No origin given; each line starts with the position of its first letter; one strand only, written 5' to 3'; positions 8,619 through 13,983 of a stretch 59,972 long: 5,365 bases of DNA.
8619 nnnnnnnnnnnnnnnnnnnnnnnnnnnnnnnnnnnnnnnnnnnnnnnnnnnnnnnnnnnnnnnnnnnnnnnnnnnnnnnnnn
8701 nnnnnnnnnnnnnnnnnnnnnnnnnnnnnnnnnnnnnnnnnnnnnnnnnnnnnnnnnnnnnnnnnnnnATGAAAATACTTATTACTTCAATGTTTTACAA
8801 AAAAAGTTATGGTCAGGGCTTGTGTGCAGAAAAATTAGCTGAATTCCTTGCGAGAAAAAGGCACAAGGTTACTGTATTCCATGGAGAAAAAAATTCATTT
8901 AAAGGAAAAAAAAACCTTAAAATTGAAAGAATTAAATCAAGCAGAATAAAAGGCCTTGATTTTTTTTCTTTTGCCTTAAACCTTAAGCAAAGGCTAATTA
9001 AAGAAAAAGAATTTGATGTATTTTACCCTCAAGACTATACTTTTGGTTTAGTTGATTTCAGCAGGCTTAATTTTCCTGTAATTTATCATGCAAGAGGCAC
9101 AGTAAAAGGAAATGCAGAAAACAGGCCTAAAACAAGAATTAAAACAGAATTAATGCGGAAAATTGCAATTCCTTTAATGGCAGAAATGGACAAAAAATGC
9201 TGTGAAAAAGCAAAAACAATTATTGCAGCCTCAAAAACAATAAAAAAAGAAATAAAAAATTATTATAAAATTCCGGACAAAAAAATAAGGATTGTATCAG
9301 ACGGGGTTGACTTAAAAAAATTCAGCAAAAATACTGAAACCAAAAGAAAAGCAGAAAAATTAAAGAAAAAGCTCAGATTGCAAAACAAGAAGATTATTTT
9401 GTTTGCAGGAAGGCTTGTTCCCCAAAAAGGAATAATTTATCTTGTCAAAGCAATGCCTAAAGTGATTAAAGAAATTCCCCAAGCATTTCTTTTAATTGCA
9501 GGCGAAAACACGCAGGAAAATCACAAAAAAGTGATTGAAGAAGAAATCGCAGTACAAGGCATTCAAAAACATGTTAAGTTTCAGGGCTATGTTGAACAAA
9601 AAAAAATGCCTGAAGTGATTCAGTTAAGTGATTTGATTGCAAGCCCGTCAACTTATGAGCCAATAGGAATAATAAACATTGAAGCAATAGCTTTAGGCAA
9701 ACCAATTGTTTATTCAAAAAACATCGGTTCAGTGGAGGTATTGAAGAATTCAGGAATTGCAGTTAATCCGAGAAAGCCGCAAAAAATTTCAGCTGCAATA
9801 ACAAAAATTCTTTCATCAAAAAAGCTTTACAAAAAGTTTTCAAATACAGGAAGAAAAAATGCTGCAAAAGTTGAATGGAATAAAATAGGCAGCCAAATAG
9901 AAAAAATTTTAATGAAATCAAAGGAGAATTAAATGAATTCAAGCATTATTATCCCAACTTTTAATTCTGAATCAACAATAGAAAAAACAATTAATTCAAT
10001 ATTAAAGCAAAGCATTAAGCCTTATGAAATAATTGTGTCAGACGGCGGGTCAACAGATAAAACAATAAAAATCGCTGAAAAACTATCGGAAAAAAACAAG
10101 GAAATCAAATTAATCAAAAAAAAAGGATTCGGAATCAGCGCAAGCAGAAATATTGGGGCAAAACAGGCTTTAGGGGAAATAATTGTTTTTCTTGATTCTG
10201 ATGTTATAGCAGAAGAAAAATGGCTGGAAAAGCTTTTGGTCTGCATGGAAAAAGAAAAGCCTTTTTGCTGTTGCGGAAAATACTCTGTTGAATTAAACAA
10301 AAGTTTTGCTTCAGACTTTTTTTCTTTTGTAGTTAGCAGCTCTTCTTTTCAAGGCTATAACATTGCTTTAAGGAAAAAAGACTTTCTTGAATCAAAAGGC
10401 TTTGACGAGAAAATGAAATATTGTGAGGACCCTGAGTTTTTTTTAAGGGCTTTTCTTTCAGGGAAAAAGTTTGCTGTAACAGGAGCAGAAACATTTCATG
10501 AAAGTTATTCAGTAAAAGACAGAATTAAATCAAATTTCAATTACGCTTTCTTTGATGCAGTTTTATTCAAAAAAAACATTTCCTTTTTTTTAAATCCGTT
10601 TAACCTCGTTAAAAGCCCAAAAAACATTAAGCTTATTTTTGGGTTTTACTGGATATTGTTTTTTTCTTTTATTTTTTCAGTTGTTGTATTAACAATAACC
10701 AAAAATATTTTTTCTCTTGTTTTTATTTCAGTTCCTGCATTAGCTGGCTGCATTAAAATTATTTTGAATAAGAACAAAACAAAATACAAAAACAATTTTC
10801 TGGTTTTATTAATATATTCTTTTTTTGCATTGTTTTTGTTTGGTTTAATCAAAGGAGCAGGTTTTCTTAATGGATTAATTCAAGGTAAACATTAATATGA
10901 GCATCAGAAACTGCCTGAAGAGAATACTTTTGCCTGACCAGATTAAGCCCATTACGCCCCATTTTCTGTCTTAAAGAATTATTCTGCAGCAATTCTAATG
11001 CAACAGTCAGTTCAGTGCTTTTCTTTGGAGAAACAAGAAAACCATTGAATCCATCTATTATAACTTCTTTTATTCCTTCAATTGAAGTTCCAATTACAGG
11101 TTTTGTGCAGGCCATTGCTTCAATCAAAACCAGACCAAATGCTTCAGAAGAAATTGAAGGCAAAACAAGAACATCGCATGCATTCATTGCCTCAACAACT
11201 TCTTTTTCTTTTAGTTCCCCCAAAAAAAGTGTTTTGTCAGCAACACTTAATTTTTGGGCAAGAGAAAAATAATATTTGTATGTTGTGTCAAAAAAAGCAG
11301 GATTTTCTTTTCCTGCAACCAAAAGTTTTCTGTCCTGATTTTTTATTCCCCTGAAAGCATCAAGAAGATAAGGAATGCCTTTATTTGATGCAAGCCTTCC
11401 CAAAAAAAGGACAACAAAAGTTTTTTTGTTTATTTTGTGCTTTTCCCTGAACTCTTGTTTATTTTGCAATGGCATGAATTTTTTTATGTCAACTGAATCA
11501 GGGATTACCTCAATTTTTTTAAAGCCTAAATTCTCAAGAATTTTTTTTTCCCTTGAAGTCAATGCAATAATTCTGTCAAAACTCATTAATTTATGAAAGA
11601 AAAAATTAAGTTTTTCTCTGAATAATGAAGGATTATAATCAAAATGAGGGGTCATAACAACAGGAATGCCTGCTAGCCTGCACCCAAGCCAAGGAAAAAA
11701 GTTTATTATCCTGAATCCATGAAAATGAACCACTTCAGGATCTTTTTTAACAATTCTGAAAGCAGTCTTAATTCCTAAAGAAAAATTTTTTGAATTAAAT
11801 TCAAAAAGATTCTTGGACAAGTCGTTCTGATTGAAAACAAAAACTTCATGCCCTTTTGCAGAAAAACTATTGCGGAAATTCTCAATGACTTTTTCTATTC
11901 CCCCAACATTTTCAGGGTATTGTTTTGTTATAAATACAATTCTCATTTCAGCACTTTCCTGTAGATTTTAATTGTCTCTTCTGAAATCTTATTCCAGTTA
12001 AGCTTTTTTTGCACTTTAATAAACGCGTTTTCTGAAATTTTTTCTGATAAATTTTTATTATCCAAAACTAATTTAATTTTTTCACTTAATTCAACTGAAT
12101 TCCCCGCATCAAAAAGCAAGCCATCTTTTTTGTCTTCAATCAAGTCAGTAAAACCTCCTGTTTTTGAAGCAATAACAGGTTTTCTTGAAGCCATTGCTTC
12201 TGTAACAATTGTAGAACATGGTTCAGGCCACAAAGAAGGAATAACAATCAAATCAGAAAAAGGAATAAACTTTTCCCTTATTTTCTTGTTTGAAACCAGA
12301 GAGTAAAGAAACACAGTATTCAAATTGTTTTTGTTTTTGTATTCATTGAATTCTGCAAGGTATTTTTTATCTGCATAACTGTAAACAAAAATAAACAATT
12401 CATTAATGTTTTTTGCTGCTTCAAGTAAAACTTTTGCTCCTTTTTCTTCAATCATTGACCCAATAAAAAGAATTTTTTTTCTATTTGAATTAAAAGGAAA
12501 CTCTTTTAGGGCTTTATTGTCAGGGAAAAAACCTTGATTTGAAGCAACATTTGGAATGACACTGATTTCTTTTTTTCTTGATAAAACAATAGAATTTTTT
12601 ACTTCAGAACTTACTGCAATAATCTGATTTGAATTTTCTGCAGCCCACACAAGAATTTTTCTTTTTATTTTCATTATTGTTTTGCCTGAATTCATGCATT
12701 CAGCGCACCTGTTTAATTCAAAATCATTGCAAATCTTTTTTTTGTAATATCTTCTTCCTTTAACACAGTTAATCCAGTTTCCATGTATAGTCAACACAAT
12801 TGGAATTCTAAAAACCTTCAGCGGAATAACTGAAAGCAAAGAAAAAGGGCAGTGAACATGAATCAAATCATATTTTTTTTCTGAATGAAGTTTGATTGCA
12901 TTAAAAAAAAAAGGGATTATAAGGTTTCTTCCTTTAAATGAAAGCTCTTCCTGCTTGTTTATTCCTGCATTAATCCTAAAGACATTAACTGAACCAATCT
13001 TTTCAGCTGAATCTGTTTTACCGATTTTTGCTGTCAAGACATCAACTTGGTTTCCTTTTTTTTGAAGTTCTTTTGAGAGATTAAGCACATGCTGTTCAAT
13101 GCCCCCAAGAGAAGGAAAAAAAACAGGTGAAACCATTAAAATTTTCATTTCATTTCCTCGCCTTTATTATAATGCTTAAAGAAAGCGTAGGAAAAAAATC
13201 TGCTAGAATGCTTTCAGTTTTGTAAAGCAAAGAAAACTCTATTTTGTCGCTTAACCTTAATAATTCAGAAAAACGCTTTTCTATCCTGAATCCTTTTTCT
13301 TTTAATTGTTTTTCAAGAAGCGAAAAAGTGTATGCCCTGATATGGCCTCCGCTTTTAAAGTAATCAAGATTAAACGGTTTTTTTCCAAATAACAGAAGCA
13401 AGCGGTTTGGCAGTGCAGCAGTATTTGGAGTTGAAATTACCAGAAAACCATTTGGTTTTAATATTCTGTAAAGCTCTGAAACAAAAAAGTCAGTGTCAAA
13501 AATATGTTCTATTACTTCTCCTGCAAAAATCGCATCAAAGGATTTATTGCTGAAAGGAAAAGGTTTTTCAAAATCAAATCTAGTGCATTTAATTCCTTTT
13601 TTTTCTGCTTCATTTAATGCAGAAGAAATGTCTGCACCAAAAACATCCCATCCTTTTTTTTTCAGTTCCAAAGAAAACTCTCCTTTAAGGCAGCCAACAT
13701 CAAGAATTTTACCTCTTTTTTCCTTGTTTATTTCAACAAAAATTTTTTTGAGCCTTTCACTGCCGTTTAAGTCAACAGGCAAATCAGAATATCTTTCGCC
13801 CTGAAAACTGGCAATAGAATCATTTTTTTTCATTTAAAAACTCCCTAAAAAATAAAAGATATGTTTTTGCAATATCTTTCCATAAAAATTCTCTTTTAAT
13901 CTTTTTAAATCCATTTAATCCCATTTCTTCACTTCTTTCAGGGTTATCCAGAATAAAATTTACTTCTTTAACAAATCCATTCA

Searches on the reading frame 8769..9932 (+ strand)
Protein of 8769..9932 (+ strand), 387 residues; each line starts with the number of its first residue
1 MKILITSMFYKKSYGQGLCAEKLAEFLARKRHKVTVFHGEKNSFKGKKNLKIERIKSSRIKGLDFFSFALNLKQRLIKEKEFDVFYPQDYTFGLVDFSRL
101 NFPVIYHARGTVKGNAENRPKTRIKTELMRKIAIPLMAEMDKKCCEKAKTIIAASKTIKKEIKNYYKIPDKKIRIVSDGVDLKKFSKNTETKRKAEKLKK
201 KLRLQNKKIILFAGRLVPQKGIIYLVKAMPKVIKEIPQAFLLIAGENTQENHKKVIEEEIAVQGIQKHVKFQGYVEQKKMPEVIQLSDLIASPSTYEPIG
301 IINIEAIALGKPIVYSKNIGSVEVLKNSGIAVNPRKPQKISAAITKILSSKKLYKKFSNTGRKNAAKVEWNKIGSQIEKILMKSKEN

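Call 52: search_protein_families(library=pfam, proteins=[window:8769-9932:+], max_evalue=0.001)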
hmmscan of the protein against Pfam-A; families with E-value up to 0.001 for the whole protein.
window:8769-9932:+ (387 aa): 5 families
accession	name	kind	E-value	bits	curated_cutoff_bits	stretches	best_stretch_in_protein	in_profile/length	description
PF00534.26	Glycos_transf_1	-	2e-36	125.6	26.4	1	196-363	3-171/172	Glycosyl transferases group 1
PF13692.12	Glyco_trans_1_4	-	4.7e-28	98.7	27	1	208-349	2-141/142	Glycosyl transferases group 1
PF13439.12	Glyco_transf_4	-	1.1e-14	55.2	28.5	1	15-183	3-169/170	Glycosyltransferase Family 4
PF20706.3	GT4-conflict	-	2.4e-09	37.1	26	1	145-332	144-324/385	Family 4 Glycosyltransferase in conflict systems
PF00982.27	Glyco_transf_20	-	1.2e-05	24.7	32.5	1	169-356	235-445/473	Glycosyltransferase family 20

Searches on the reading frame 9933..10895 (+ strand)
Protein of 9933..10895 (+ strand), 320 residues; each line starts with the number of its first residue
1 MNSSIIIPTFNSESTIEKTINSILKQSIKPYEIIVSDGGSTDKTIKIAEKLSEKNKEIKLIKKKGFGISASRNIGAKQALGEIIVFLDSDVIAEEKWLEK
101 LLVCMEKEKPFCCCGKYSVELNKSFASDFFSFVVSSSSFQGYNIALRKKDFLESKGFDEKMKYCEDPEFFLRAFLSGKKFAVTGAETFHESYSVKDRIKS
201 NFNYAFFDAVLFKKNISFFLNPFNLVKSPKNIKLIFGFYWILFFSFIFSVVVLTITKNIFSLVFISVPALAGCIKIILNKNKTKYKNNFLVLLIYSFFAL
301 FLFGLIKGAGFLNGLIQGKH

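Call 52: search_protein_families(library=pfam, proteins=[window:9933-10895:+], max_evalue=0.001)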
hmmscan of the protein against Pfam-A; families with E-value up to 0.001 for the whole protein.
window:9933-10895:+ (320 aa): 4 families
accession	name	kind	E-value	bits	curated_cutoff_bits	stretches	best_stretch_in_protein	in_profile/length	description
PF00535.33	Glycos_transf_2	-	4.4e-33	115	23.3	1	4-118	1-117/168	Glycosyl transferase family 2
PF10111.15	Glyco_tranf_2_2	-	1.7e-17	64.3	27.3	1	4-103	1-104/276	Glycosyltransferase like family 2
PF13641.12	Glyco_tranf_2_3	-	5.1e-11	43.5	27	1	4-109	4-115/230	Glycosyltransferase like family 2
PF13632.12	Glyco_trans_2_3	-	0.00013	22.3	27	1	83-267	1-188/198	Glycosyl transferase family group 2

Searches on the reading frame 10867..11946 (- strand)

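Call 52: search_protein_families(library=pfam, proteins=[window:10867-11946:-], max_evalue=0.001)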
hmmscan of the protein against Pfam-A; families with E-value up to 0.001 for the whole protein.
window:10867-11946:- (359 aa): 6 families
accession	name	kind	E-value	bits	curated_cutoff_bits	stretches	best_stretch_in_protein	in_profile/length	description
PF00534.26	Glycos_transf_1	-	7.7e-43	146.4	26.4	1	163-333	2-169/172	Glycosyl transferases group 1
PF13692.12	Glyco_trans_1_4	-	4.7e-31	108.4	27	1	177-320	2-139/142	Glycosyl transferases group 1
PF13439.12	Glyco_transf_4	-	8.5e-17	62.1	28.5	1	14-155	1-169/170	Glycosyltransferase Family 4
PF13579.12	Glyco_trans_4_4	-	2e-07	31.9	29.7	1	67-149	69-156/158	Glycosyl transferase 4-like domain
PF20706.3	GT4-conflict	-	2e-06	27.5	26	1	165-299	187-323/385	Family 4 Glycosyltransferase in conflict systems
PF13524.12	Glyco_trans_1_2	-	9.7e-06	26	25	1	206-345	15-137/144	Glycosyl transferase-like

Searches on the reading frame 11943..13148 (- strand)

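Call 52: search_protein_families(library=pfam, proteins=[window:11943-13148:-], max_evalue=0.001)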
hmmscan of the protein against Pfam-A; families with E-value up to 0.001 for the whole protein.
window:11943-13148:- (401 aa): 7 families
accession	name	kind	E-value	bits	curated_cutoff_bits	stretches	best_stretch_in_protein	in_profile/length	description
PF00534.26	Glycos_transf_1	-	6.3e-27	94.6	26.4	1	215-375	7-169/172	Glycosyl transferases group 1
PF13439.12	Glyco_transf_4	-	3.2e-24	86.3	28.5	1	15-200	2-164/170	Glycosyltransferase Family 4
PF13692.12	Glyco_trans_1_4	-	4.6e-19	69.5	27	1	223-364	1-142/142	Glycosyl transferases group 1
PF13579.12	Glyco_trans_4_4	-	1.3e-10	42.3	29.7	1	15-126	1-106/158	Glycosyl transferase 4-like domain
PF13477.12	Glyco_trans_4_2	-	7.9e-08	33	23.4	1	18-124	10-109/139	Glycosyl transferase 4-like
PF08323.17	Glyco_transf_5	-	4.5e-07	30.3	22.7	0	2-58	1-60/239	Starch synthase catalytic domain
PF13524.12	Glyco_trans_1_2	-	0.00015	22.1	25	1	315-391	67-141/144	Glycosyl transferase-like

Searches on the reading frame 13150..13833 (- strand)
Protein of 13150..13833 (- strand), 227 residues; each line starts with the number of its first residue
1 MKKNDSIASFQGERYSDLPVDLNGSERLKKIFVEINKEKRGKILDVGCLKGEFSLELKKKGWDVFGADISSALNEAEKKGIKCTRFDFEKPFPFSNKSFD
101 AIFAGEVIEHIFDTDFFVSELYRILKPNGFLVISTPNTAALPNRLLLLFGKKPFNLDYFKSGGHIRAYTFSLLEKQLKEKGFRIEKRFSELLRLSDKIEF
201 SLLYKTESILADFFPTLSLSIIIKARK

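Call 72: search_protein_families(library=pfam, proteins=[window:13150-13833:-], max_evalue=0.0001)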
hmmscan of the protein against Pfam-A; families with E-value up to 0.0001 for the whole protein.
window:13150-13833:- (227 aa): 5 families
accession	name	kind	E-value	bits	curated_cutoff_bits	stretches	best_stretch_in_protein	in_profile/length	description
PF13489.12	Methyltransf_23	-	2.1e-20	73.6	27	1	37-185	20-162/164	Methyltransferase domain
PF08241.18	Methyltransf_11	-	2.4e-18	67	21.2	1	44-133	1-95/95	Methyltransferase domain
PF13847.12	Methyltransf_31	-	1.5e-13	51.1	27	1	38-142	2-119/145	Methyltransferase domain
PF13649.12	Methyltransf_25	-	4.5e-13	50.1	27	1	43-129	1-97/97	Methyltransferase domain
PF08242.18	Methyltransf_12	-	5.3e-13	50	30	1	44-131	1-98/98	Methyltransferase domain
